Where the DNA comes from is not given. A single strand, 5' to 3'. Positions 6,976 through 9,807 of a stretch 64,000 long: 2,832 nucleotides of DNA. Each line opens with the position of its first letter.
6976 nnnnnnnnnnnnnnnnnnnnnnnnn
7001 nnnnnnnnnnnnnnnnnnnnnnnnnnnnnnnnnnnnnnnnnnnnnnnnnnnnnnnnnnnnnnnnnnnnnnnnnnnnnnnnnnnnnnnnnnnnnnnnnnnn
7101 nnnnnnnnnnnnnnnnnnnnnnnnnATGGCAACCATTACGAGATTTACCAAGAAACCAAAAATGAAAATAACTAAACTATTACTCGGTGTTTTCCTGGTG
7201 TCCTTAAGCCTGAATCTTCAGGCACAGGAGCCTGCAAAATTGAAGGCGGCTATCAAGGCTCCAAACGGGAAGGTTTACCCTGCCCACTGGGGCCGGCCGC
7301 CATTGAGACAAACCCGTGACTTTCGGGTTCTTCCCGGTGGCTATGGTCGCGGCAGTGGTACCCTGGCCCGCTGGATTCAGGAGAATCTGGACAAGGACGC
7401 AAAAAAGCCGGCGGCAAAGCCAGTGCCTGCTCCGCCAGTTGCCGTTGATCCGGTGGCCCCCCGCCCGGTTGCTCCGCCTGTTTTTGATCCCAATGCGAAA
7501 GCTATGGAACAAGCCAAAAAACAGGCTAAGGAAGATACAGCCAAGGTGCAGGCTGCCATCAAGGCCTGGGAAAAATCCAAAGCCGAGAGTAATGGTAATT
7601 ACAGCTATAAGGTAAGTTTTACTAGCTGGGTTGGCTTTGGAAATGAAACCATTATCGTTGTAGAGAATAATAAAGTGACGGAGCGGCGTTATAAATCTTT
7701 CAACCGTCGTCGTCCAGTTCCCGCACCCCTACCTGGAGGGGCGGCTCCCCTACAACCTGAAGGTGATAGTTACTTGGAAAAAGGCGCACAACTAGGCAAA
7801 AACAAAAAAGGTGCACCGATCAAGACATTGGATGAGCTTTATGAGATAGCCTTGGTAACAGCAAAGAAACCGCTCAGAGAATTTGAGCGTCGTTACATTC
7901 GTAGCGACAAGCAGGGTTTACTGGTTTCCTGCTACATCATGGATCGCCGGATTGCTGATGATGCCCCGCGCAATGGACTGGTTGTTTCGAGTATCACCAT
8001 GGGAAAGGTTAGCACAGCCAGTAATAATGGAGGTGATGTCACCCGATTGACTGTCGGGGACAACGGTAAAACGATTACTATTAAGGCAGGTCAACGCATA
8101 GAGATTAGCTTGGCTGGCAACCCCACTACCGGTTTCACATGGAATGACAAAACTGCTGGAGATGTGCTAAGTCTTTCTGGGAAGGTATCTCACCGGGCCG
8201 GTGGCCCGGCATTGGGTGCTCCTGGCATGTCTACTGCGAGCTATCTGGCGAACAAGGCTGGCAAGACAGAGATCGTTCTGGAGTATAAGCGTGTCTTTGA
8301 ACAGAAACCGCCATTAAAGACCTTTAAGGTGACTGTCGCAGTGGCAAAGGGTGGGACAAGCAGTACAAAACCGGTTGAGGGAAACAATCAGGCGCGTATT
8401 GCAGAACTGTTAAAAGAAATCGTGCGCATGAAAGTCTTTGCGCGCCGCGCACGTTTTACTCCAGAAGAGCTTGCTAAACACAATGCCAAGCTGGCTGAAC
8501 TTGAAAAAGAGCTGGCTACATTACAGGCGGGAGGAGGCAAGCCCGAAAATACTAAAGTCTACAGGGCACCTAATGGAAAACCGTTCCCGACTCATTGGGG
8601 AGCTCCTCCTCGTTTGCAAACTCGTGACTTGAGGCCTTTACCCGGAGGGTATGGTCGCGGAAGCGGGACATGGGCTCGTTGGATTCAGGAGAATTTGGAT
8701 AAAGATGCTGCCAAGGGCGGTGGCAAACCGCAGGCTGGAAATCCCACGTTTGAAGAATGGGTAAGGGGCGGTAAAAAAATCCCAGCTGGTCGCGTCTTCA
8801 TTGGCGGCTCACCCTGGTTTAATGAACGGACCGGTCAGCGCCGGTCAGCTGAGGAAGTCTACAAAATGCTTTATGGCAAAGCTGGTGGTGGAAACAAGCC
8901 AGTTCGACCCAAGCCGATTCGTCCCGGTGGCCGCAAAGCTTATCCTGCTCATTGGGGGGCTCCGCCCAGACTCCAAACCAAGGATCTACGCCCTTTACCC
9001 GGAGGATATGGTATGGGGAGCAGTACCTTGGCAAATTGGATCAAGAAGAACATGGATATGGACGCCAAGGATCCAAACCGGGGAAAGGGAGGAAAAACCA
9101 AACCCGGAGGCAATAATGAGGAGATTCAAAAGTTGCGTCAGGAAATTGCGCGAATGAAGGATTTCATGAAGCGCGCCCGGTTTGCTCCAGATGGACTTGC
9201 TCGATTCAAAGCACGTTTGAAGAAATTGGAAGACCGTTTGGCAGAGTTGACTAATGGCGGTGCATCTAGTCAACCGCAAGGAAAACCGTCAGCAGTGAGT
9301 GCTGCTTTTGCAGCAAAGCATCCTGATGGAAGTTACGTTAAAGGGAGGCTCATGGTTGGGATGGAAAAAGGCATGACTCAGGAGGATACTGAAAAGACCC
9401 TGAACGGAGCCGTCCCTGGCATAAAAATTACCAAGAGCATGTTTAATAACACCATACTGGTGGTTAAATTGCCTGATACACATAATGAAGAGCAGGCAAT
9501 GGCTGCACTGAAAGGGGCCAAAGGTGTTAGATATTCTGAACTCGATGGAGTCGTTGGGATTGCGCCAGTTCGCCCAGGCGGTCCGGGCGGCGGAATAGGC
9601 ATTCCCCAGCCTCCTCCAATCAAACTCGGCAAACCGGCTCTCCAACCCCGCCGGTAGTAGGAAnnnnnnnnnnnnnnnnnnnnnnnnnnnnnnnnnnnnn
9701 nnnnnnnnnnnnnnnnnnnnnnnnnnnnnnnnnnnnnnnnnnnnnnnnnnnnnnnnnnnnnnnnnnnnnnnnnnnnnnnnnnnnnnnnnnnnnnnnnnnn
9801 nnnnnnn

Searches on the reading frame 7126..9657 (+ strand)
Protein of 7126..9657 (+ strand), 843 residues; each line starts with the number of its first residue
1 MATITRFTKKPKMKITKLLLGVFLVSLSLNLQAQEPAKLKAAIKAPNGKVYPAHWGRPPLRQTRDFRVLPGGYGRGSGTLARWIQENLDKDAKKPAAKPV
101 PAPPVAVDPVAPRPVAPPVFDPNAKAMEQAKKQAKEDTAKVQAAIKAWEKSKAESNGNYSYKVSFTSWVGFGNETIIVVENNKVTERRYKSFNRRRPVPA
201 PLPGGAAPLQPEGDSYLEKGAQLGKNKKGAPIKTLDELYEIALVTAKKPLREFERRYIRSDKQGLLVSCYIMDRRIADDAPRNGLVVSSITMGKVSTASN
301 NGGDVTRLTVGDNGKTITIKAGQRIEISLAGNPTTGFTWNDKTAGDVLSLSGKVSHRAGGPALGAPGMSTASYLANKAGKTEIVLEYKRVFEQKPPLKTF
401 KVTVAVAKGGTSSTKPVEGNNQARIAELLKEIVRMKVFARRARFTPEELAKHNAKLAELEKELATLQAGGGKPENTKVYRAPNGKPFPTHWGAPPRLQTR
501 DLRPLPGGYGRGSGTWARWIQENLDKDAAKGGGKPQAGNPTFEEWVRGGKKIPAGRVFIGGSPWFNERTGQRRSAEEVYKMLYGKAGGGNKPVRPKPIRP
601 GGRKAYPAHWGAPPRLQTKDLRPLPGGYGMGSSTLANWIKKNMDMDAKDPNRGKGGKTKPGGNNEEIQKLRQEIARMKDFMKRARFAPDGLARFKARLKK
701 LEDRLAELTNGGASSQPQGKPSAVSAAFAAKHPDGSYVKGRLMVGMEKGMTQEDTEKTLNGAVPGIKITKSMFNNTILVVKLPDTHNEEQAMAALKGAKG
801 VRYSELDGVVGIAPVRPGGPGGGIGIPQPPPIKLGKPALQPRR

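Call 69: search_protein_families(library=pfam, proteins=[window:7126-9657:+], max_evalue=0.00001)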
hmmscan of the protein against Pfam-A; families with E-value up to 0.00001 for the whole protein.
window:7126-9657:+ (843 aa): 2 families
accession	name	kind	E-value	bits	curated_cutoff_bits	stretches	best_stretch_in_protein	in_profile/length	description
PF09394.16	Inhibitor_I42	-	1.4e-17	64.2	27.2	1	319-404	2-91/91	Chagasin family peptidase inhibitor I42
PF22148.1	Fervidolysin_NPro-like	-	9.4e-06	26.4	21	1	729-806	7-80/81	Fervidolysin N-terminal prodomain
